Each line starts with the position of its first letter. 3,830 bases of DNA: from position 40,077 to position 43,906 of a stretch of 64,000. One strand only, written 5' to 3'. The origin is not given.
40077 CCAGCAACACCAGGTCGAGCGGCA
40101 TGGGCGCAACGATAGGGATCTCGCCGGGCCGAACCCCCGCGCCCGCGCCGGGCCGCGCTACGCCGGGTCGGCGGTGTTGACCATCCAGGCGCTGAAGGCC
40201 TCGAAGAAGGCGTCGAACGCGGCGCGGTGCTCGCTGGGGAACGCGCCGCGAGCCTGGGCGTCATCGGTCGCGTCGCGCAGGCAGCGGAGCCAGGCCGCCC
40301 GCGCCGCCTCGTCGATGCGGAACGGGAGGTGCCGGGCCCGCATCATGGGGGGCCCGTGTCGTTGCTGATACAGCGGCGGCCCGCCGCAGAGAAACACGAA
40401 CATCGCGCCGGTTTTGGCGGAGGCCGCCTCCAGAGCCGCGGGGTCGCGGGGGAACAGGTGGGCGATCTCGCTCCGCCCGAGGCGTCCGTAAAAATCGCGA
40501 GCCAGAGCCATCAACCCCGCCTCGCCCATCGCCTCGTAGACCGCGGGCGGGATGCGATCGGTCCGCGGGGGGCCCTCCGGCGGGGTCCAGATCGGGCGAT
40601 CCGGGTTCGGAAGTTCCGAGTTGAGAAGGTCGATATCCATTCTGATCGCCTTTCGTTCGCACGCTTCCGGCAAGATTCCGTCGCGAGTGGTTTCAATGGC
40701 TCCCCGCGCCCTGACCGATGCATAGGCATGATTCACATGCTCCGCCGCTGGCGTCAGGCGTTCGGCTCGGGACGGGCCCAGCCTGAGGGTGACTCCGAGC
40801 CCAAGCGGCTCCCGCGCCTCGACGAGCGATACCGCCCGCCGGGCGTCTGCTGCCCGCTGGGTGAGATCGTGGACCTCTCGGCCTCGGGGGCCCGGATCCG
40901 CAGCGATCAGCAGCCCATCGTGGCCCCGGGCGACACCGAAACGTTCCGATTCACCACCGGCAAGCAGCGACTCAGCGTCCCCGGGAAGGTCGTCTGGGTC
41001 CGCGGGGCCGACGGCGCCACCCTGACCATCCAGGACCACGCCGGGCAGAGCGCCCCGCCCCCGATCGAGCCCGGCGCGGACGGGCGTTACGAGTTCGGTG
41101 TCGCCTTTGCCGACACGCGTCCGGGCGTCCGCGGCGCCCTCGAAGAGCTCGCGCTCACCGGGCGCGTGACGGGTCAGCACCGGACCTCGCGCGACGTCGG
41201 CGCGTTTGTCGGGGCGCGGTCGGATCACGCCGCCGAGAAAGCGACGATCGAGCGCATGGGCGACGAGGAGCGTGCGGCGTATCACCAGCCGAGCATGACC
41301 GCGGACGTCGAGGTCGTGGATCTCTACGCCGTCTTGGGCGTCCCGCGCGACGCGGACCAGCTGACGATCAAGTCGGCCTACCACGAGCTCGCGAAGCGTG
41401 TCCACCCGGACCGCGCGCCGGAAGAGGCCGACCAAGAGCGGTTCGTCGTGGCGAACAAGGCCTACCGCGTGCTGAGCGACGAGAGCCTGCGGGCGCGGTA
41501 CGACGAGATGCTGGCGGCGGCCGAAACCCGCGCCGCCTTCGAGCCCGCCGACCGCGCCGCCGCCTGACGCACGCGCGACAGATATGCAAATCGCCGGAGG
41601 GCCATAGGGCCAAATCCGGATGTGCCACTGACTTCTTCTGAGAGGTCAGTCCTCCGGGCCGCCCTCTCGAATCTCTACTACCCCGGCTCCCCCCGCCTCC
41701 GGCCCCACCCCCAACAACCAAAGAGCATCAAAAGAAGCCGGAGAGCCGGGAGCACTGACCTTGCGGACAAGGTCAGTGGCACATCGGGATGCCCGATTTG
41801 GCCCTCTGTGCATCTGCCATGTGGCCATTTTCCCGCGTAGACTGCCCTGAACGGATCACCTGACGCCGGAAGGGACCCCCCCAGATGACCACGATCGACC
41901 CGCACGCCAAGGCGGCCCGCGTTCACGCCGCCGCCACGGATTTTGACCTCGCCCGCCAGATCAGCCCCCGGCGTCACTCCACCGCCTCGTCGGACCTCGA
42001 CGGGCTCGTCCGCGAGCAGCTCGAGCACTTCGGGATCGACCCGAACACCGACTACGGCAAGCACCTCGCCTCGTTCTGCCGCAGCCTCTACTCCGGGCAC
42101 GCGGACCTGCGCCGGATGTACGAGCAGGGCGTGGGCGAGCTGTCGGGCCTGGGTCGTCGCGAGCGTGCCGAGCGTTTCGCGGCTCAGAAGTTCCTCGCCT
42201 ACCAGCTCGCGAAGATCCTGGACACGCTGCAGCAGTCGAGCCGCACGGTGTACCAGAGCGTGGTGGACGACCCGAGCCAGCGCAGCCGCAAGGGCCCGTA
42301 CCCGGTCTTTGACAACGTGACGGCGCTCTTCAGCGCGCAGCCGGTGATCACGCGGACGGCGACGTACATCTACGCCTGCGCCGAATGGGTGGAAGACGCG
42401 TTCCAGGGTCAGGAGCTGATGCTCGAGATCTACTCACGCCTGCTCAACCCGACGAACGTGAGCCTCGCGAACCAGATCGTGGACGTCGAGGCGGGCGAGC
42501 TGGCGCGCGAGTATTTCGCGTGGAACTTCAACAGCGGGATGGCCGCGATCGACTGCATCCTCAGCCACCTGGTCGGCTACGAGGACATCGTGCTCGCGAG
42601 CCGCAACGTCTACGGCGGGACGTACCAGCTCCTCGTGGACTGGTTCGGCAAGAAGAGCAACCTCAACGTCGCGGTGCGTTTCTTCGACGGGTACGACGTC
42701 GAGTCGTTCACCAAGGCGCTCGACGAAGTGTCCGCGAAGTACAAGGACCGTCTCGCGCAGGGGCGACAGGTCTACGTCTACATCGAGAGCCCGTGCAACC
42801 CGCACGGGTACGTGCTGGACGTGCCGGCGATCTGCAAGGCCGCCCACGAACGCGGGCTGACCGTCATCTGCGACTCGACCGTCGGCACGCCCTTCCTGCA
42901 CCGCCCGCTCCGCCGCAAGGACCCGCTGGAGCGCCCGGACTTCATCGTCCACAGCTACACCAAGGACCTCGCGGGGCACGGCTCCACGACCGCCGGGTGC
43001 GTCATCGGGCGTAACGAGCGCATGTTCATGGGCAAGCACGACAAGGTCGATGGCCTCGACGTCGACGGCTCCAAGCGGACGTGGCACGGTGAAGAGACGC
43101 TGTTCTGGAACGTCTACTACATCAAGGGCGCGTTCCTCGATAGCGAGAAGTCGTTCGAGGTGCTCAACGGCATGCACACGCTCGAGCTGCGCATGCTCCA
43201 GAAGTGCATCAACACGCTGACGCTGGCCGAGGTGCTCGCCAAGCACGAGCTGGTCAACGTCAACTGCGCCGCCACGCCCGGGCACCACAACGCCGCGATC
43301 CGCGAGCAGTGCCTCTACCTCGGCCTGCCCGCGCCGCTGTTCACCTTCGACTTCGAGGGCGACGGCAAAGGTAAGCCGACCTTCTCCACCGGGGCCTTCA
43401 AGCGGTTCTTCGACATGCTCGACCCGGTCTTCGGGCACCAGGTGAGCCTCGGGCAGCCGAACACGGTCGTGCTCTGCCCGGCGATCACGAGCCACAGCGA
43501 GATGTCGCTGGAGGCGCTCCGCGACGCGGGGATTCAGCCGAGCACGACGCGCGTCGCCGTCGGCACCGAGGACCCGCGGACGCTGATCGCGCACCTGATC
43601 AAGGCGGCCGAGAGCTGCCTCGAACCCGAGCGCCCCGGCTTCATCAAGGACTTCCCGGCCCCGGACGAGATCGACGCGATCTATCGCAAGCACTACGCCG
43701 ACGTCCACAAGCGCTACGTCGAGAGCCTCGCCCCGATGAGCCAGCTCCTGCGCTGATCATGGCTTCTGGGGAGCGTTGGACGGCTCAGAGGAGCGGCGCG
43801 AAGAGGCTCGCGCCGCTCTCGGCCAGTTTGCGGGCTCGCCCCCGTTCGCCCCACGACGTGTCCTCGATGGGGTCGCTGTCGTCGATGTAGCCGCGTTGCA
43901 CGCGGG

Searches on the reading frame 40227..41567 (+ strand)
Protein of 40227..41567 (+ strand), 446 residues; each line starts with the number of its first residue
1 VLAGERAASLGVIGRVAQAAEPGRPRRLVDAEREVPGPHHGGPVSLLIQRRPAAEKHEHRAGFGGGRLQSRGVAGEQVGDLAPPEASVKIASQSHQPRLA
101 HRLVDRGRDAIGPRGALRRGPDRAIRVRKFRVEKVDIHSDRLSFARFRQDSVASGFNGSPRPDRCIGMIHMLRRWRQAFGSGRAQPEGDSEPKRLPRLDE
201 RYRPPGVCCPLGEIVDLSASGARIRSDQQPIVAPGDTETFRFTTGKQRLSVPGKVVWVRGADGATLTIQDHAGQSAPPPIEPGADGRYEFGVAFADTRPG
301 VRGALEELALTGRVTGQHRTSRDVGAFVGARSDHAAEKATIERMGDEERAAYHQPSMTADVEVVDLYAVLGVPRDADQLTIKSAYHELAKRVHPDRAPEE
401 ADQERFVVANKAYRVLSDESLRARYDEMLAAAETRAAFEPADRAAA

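Call 66: search_protein_families(library=pfam, proteins=[window:40227-41567:+], max_evalue=0.01)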
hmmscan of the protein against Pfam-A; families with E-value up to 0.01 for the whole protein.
window:40227-41567:+ (446 aa): 2 families
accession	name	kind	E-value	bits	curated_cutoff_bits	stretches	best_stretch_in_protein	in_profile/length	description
PF00226.36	DnaJ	-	1.2e-19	70.5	27.8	1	365-426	1-63/63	DnaJ domain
PF07238.19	PilZ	-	2.8e-09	37.7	22.5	1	212-262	25-76/102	PilZ domain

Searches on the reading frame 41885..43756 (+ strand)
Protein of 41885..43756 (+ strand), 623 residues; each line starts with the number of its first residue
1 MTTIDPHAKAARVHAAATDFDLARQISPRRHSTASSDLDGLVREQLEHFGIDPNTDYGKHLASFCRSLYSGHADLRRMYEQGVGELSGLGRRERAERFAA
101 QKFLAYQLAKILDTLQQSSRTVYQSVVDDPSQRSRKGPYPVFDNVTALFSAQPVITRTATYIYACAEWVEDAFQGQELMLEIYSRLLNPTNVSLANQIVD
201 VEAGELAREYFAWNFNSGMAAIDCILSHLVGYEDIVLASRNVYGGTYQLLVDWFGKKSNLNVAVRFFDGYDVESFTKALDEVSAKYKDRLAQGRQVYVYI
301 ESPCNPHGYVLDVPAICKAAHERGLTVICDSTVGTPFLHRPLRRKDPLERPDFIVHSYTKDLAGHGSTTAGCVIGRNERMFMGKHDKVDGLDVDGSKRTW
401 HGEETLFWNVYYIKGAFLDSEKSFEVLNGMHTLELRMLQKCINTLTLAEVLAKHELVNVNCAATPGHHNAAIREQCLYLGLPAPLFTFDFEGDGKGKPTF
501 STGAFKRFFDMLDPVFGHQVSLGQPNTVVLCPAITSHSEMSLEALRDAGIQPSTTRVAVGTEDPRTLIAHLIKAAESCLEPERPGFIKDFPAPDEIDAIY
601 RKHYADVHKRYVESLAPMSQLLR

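Call 35: find_encoding_contigs(protein=window:41885-43756:+, flank=10000, max_places=6)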
Protein window:41885-43756:+ (623 aa): no gene with exactly this product is on record in the collection.

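Call 66: search_protein_families(library=pfam, proteins=[window:41885-43756:+], max_evalue=0.01)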
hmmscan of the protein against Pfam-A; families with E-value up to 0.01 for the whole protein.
window:41885-43756:+ (623 aa): 2 families
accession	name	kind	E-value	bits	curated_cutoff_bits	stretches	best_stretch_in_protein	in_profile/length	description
PF01053.26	Cys_Met_Meta_PP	-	2.7e-56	191.2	27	1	151-574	18-379/381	Cys/Met metabolism PLP-dependent enzyme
PF00155.27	Aminotran_1_2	-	0.00051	19.8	19.7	1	263-366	114-225/361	Aminotransferase class I and II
